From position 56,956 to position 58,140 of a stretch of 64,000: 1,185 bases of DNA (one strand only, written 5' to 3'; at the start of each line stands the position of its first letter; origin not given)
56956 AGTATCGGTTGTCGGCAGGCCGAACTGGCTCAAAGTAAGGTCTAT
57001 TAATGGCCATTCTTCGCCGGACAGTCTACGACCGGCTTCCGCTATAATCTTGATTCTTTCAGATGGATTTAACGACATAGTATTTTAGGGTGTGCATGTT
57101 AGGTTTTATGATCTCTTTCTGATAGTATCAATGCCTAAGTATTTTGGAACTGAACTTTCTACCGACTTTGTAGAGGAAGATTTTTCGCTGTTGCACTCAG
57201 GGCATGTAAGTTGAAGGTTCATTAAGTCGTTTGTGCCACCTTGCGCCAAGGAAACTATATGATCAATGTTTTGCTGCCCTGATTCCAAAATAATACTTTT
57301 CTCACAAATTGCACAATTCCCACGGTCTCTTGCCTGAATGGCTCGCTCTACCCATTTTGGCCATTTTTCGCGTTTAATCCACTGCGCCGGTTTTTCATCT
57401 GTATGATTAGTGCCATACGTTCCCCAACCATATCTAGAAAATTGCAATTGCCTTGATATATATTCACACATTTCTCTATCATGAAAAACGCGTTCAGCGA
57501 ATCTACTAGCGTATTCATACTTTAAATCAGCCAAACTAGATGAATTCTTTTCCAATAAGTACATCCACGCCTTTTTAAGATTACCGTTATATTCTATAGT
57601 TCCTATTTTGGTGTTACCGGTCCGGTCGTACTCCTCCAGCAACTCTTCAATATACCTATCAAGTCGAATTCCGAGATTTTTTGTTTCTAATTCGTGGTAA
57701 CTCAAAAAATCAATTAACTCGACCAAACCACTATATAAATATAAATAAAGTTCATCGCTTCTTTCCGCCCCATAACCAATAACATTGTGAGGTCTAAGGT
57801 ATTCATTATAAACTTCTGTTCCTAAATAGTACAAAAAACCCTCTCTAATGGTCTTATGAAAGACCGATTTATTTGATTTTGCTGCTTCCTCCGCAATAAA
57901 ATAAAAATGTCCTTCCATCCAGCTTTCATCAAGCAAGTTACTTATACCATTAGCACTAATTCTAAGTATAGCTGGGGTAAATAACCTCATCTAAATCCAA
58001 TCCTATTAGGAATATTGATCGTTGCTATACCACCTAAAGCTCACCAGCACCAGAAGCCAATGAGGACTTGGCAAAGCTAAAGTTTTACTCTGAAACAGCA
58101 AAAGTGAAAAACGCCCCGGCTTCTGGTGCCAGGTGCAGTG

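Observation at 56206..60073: TIR, HNH, Abi_C and SIR2 gene string: Thoeris-like domain content in a non-Thoeris arrangement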

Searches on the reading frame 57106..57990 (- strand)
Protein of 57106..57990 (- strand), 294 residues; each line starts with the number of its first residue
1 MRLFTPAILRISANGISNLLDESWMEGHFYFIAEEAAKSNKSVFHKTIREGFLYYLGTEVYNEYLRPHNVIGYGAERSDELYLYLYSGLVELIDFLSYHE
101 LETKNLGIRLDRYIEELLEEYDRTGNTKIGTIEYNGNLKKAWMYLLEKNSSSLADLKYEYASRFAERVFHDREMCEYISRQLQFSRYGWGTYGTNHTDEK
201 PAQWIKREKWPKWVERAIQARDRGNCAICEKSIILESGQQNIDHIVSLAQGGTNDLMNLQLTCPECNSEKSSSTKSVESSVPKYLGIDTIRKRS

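Call 3: search_protein_families(library=pfam, proteins=[window:57106-57990:-], max_evalue=0.01)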
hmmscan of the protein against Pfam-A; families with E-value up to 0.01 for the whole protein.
window:57106-57990:- (294 aa): 3 families
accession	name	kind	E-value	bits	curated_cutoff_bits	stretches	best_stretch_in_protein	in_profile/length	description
PF01844.29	HNH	-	2.3e-11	44.1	21.4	1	226-272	1-46/47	HNH endonuclease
PF14279.12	HNH_5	-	2.1e-09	37.6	27.5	1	226-274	1-47/56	HNH endonuclease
PF13395.12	HNH_4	-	0.00073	19.9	22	1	235-274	14-52/54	HNH endonuclease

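Call 4: search_protein_families(library=padloc, proteins=[window:57106-57990:-], max_evalue=0.01)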
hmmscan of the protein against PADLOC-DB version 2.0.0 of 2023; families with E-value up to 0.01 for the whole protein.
window:57106-57990:- (294 aa): 11 families
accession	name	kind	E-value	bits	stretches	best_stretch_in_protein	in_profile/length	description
PDLC00325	PtuB1|PtuB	-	2.7e-06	25.1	1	221-276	49-107/213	Unknown function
PDLC00337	PtuB1|PtuB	-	3e-06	25.3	1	213-274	46-108/216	Unknown function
PDLC00335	PtuB1|PtuB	-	3.2e-05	21.6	1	221-274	46-102/214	Unknown function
PDLC00345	PtuB1|PtuB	-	4.5e-05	21.1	1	221-275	49-106/223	Unknown function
PDLC00315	PtuB1|PtuB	-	5.3e-05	21.1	1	226-277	33-83/227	Unknown function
PDLC00323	PtuB1|PtuB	-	5.4e-05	21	1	218-274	29-84/215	Unknown function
PDLC03478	REase_II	-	0.00024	18.9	1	202-272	89-160/219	Type II restriction enzyme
PDLC00313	PtuB1|PtuB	-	0.00053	17.5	1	218-280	46-109/240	Unknown function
PDLC00973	Cas9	-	0.0021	14.6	0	224-274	605-659/830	CRISPR subtype II RNA-guided endonuclease Cas9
PDLC00321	PtuB1|PtuB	-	0.0029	15.4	1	214-272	30-87/223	Unknown function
PDLC00331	PtuB1|PtuB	-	0.007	14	0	197-275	7-85/222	Unknown function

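Call 8: search_protein_families(library=ncbifam, proteins=[window:57106-57990:-], max_evalue=0.1)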
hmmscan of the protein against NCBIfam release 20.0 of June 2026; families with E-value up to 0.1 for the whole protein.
window:57106-57990:- (294 aa): 2 families
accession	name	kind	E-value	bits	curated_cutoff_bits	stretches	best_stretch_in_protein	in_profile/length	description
NF040563.1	guided_IscB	equivalog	5.7e-09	35.5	175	1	203-275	172-240/314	RNA-guided endonuclease IscB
NF049971.1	CRISPR_Cas9d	exception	3e-06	26.2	375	1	222-274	544-597/986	type II CRISPR RNA-guided endonuclease Cas9d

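Call 9: find_homologous_proteins(query=window:57106-57990:-)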
Query window:57106-57990:- (294 aa): 27 proteins with E <= 0.001 among 765 candidates.
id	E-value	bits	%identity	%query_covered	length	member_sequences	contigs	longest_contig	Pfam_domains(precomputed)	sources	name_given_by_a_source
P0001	4.8e-194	661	99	100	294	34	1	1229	PF01844.30,PF14279.13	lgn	-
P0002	7.2e-134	464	67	98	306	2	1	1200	PF01844.30,PF14279.13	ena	-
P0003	1.2e-103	365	56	99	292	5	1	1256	PF01844.30,PF14279.13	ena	-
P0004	1.9e-100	354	54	99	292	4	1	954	PF01844.30,PF14279.13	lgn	-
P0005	2.8e-100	354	55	97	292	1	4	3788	PF01844.30,PF14279.13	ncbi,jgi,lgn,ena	jgi:hypothetical protein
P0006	1.5e-98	348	55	97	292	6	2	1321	PF01844.30,PF14279.13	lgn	-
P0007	5.3e-97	343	53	99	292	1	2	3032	PF01844.30,PF14279.13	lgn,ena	-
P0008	8.1e-95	336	52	97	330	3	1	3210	PF01844.30,PF14279.13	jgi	jgi:hypothetical protein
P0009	3.1e-94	334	54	97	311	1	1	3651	PF01844.30,PF14279.13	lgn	-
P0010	9.7e-58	214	53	65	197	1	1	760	-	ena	-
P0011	2.7e-56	209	56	59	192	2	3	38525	PF01844.30,PF14279.13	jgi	jgi:hypothetical protein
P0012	3.5e-41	160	35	97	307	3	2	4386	PF01844.30,PF14279.13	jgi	jgi:hypothetical protein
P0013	1.3e-39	154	34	94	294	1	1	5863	PF01844.30,PF14279.13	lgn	-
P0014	1.5e-39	154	33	96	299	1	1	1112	PF01844.30,PF14279.13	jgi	jgi:hypothetical protein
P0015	3.3e-39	153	34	97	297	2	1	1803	PF01844.30,PF14279.13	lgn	-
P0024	3.8e-33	133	31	99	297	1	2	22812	PF01844.30,PF14279.13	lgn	-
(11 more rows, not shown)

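Call 10: find_encoding_contigs(protein=P0011, flank=8000, max_places=3)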
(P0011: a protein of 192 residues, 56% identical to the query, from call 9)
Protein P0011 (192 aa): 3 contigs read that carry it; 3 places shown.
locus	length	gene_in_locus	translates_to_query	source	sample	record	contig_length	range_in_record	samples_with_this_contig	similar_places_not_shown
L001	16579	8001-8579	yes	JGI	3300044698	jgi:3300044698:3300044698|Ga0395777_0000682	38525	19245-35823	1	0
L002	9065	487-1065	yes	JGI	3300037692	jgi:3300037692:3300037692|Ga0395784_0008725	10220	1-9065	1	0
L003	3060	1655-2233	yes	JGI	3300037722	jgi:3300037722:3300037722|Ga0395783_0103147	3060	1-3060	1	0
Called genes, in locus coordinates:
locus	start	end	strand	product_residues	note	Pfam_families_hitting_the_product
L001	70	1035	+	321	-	PF01012:ETF, PF00766:ETF_alpha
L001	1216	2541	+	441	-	PF00919:UPF0004, PF04055:Radical_SAM, PF18693:TRAM_2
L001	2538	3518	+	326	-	PF00348:polyprenyl_synt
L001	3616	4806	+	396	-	-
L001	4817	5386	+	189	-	PF01066:CDP-OH_P_transf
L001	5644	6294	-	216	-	PF07022:Phage_CI_repr (weak), PF00717:Peptidase_S24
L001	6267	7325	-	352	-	PF13495:Phage_int_SAM_4, PF00589:Phage_integrase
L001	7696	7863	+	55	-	-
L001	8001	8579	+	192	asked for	PF01844:HNH, PF14279:HNH_5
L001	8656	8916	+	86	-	PF20008:DUF6429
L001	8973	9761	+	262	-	-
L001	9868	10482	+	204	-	PF01810:LysE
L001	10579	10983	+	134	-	-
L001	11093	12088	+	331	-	PF14022:DUF4238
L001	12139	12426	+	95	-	PF12208:DUF3601 (weak)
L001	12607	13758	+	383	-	PF02826:2-Hacid_dh_C (faint), PF03446:NAD_binding_2, PF03807:F420_oxidored, PF07991:KARI_N (faint), PF10727:Rossmann-like (weak)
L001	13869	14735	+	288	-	PF17419:MauJ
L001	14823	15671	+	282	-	-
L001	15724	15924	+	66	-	-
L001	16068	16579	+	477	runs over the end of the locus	PF01435:Peptidase_M48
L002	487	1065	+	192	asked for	PF01844:HNH, PF14279:HNH_5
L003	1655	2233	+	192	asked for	PF01844:HNH, PF14279:HNH_5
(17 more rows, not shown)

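Call 11: find_encoding_contigs(protein=P0024, flank=8000, max_places=3)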
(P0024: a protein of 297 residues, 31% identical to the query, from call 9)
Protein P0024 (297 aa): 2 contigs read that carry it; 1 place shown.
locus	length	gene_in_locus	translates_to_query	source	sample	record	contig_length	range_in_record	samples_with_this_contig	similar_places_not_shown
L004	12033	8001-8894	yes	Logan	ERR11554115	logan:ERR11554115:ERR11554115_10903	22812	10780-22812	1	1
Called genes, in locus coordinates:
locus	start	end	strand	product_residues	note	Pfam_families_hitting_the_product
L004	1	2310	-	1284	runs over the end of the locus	PF10145:PhageMin_Tail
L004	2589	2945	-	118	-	-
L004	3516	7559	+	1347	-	PF04326:SLFN_AlbA_2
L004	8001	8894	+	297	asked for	PF01844:HNH, PF14279:HNH_5 (weak)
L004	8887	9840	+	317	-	-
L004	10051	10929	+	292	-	-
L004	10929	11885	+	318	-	PF20016:ThsA_Macro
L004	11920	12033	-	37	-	?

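Call 12: find_encoding_contigs(protein=P0013, flank=8000, max_places=3)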
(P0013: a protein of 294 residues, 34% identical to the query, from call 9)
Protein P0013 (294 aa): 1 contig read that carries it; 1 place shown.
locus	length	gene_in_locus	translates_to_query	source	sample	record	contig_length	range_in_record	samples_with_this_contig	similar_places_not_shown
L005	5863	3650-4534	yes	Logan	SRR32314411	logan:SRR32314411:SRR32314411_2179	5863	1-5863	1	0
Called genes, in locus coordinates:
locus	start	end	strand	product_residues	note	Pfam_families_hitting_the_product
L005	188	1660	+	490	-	PF00589:Phage_integrase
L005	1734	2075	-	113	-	PF12728:HTH_17 (weak)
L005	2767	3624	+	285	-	PF08867:FRG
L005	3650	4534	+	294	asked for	PF01844:HNH, PF14279:HNH_5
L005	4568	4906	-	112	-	-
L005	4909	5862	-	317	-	?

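Call 14: search_protein_families(library=pfam, proteins=[L004:8887-9840:+, L004:10051-10929:+, L004:10929-11885:+, L005:2767-3624:+, L005:4568-4906:-, L005:4909-5862:-, L001:8973-9761:+, L001:8656-8916:+], max_evalue=0.01)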
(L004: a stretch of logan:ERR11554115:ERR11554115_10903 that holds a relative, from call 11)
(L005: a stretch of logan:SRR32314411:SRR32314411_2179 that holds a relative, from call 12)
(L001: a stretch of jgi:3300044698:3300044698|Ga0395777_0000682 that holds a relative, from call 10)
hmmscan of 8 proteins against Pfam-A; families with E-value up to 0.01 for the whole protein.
L004:8887-9840:+ (317 aa): 0 families

L004:10051-10929:+ (292 aa): 1 family
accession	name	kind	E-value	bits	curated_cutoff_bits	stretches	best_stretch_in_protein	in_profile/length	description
PF13676.11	TIR_2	-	0.0016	19.4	28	1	7-109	1-93/122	TIR domain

L004:10929-11885:+ (318 aa): 1 family
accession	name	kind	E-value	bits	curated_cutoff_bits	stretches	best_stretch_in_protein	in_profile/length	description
PF20016.6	ThsA_Macro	-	4.3e-31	108.5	25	1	98-281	1-182/183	Thoeris protein ThsA, Macro domain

L005:2767-3624:+ (285 aa): 1 family
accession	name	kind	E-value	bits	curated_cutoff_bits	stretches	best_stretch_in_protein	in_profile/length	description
PF08867.16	FRG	-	6.9e-10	40.2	25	1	51-140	2-91/94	FRG domain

L005:4568-4906:- (112 aa): 0 families

L005:4909-5862:- (317 aa): 2 families
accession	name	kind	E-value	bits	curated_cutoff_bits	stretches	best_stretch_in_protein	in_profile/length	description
PF13538.12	UvrD_C_2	-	1.2e-08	35.1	27.4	1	171-215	1-47/52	UvrD-like helicase C-terminal domain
PF01443.25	Viral_helicase1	-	0.0048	17.2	21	1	174-220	179-227/228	Viral superfamily 1 RNA helicase core domain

L001:8973-9761:+ (262 aa): 1 family
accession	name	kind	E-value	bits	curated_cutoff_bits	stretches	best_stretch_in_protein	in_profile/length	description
PF01844.29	HNH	-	0.0088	16.6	21.4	0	57-94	2-45/47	HNH endonuclease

L001:8656-8916:+ (86 aa): 1 family
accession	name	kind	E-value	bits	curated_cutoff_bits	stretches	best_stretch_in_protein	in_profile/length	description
PF20008.5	DUF6429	-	5.6e-30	103.3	31.6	1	11-84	2-70/71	Domain of unknown function (DUF6429)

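Call 21: find_related_loci(query=A2, collection=metagenome_contigs, flank=6000)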
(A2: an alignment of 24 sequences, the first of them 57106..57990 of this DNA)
Query A2 (294 aa) in metagenome_contigs; peptide patterns used: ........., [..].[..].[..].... (x = any residue, [..] = any of these).
600 stretches matched a pattern (row limit reached: there are more); 369 encode a relative of the query (tblastn E <= 1e-3); the best 80 are kept; 80 distinct loci.
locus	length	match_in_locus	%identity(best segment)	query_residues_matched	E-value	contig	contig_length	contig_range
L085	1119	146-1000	56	1-286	6e-116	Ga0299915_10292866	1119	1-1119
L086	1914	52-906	55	1-286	3e-111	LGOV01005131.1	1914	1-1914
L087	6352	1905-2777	53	1-292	3e-104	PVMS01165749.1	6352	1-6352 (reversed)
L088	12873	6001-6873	53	1-292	3e-104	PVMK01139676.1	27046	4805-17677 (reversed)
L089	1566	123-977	55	1-286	2e-111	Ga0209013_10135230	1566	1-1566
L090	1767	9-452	59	138-286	5e-56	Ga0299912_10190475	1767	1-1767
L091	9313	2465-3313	34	3-287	2e-46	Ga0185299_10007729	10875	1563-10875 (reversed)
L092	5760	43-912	33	1-294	2e-45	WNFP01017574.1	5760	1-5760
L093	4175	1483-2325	34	5-293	1e-44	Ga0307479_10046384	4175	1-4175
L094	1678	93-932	35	3-285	1e-45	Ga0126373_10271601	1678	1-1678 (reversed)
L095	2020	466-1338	36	3-294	6e-43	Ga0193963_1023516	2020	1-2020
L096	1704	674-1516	30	3-285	1e-40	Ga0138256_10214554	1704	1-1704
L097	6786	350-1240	32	2-286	1e-39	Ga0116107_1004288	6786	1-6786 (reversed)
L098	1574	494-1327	33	3-285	2e-39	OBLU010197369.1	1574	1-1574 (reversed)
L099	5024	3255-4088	36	1-285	1e-38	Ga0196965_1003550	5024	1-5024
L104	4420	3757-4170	43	146-285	3e-32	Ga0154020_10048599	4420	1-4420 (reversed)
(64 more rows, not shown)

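Call 25: search_protein_families(library=pfam, proteins=[L087:2862-3638:+, L091:3464-4177:+, L097:1451-2221:+, L086:1239-1913:+, L093:2514-3068:+, L091:1480-2280:+, L099:2157-3020:+, L087:1250-1699:+, L104:1247-3229:+, L090:1097-1765:+], max_evalue=0.01)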
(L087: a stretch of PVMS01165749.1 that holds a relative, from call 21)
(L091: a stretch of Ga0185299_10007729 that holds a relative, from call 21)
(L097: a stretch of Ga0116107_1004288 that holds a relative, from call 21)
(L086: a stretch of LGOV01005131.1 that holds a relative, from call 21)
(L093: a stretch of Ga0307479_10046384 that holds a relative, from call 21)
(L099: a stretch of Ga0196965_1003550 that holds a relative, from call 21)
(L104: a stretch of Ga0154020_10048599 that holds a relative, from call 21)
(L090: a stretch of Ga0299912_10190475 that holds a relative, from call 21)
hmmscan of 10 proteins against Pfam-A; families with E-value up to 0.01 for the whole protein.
L087:2862-3638:+ (258 aa): 1 family
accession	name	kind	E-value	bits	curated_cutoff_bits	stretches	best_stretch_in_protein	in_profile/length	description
PF11185.13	DUF2971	-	7.1e-13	50.2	22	1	102-195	1-89/89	Protein of unknown function (DUF2971)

L091:3464-4177:+ (237 aa): 1 family
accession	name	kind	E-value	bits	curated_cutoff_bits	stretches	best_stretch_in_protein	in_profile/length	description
PF01979.26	Amidohydro_1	-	4.5e-12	46.3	25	1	1-141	3-121/345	Amidohydrolase family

L097:1451-2221:+ (256 aa): 1 family
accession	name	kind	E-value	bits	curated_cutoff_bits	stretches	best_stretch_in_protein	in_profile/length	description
PF13365.12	Trypsin_2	-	0.0034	18.6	27.6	1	41-208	1-137/144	Trypsin-like peptidase domain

L086:1239-1913:+ (225 aa): 2 families
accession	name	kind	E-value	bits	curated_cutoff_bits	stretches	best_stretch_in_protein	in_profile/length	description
PF06161.16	DUF975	-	0.00023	21.5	34.8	1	20-206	42-210/243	Protein of unknown function (DUF975)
PF25231.1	DUF7847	-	0.00025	20.9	28.7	1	28-132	42-143/252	Domain of unknown function (DUF7847)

L093:2514-3068:+ (184 aa): 1 family
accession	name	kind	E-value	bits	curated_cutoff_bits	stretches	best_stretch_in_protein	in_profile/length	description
PF00216.26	Bac_DNA_binding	-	1.3e-06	29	22.4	1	103-173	17-86/90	Bacterial DNA-binding protein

L091:1480-2280:+ (266 aa): 0 families

L099:2157-3020:+ (287 aa): 0 families

L087:1250-1699:+ (149 aa): 0 families

L104:1247-3229:+ (660 aa): 1 family
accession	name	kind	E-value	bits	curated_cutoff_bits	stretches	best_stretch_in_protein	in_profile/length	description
PF01964.24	ThiC_Rad_SAM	-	6.4e-178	592.2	25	1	123-540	1-419/420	Radical SAM ThiC family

L090:1097-1765:+ (223 aa): 1 family
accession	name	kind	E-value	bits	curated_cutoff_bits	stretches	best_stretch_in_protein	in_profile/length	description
PF01555.25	N6_N4_Mtase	-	1.6e-06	28.7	26.7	1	141-218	2-57/221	DNA methylase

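Call 30: search_solved_structures(query=A2, max_evalue=1)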
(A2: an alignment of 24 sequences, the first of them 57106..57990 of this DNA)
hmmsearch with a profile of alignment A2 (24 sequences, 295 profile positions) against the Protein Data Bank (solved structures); distinct sequences matched with E-value up to 1: 17.
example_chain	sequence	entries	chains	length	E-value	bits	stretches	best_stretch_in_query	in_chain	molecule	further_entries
8d2k_A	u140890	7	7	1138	2.1e-06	30.7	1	226-275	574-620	CRISPR-associated endonuclease, Csn1 family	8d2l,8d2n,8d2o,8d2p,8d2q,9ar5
4h9d_A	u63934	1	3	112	8.3e-05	25.5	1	223-273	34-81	HNH endonuclease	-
8w2z_A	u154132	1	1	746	0.00014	24.7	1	223-275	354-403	HNH nuclease domain-containing protein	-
8zq9_B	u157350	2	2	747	0.00014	24.7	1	223-275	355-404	a protein | HNH nuclease domain-containing protein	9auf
8w2s_A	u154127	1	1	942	0.00019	24.3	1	223-275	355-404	HNH nuclease domain-containing protein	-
9k32_A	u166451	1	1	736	0.00033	23.5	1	224-275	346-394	HNH nuclease domain-containing protein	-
5h0m_A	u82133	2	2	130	0.00062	22.6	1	203-275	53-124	HNH endonuclease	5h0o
6ghc_A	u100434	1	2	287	0.00087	22.1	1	219-272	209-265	5-methylcytosine-specific restriction enzyme A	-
6me0_C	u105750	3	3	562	0.0011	21.8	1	220-273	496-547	Maturase reverse transcriptase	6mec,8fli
5mkw_A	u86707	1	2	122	0.0016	21.2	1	243-283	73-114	DNA annealing helicase and endonuclease ZRANB3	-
9k30_A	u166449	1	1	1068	0.0042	19.9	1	243-276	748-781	TbaIscB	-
9lgi_A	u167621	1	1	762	0.0059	19.4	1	226-275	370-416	HNH nuclease domain-containing protein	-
8zdr_C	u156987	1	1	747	0.0073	19.1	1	223-275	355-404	a protein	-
9k2z_A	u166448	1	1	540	0.011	18.5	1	188-276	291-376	HfmIscB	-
4ogc_A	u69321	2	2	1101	0.013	18.2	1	226-279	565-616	HNH endonuclease domain protein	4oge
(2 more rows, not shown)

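Call 74: search_dna_similar(query=window:57106-57990:-, collection=phages, mode=protein, max_rows=12)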
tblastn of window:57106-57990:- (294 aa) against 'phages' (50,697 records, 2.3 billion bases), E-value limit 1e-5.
Records with a match: 3; places in all: 3; records where one place covers at least 80% of the query: 0.
Best place of each record, by identity: <60% 3.
By first word of the organism name: Lactobacillus 2; Bacteriophage 1.
By host as written in the record: Lactobacillus delbrueckii subsp. lactis strains LKT and ATCC 15808 2; - 1.
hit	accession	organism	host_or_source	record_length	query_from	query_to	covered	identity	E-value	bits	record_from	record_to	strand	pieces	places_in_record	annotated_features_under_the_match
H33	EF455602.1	Lactobacillus phage LL-H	Lactobacillus delbrueckii subsp. lactis ...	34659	206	267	21%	41.9%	6e-6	54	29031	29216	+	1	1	hypothetical protein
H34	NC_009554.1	Lactobacillus phage LL-H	Lactobacillus delbrueckii subsp. lactis ...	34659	206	267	21%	41.9%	6e-6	54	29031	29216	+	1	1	HNH endonuclease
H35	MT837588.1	Bacteriophage sp.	human fecal samples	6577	207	267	21%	41.0%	1e-6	55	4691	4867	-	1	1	record has no annotation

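Call 93: search_protein_families(library=pfam, alignment_id=A2, max_evalue=0.01)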
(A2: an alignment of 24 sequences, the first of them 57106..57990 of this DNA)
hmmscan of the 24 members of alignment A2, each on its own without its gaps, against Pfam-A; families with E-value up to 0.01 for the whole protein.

A. member 1, window:57106-57990:- (294 aa): 3 families
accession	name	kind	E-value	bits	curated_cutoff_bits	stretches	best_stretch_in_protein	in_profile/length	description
PF01844.29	HNH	-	2.3e-11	44.1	21.4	1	226-272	1-46/47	HNH endonuclease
PF14279.12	HNH_5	-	2.1e-09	37.6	27.5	1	226-274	1-47/56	HNH endonuclease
PF13395.12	HNH_4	-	0.00073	19.9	22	1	235-274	14-52/54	HNH endonuclease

B. families by the number of members that match (of 24 scanned): 5 families
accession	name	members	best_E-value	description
PF01844.29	HNH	24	4.1e-14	HNH endonuclease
PF14279.12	HNH_5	24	2.6e-11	HNH endonuclease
PF13395.12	HNH_4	21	3.4e-06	HNH endonuclease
PF02945.21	Endonuclease_7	3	0.00019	Recombination endonuclease VII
PF17026.10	zf-RRPl_C4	1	0.0062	Putative ribonucleoprotein zinc-finger pf C4 type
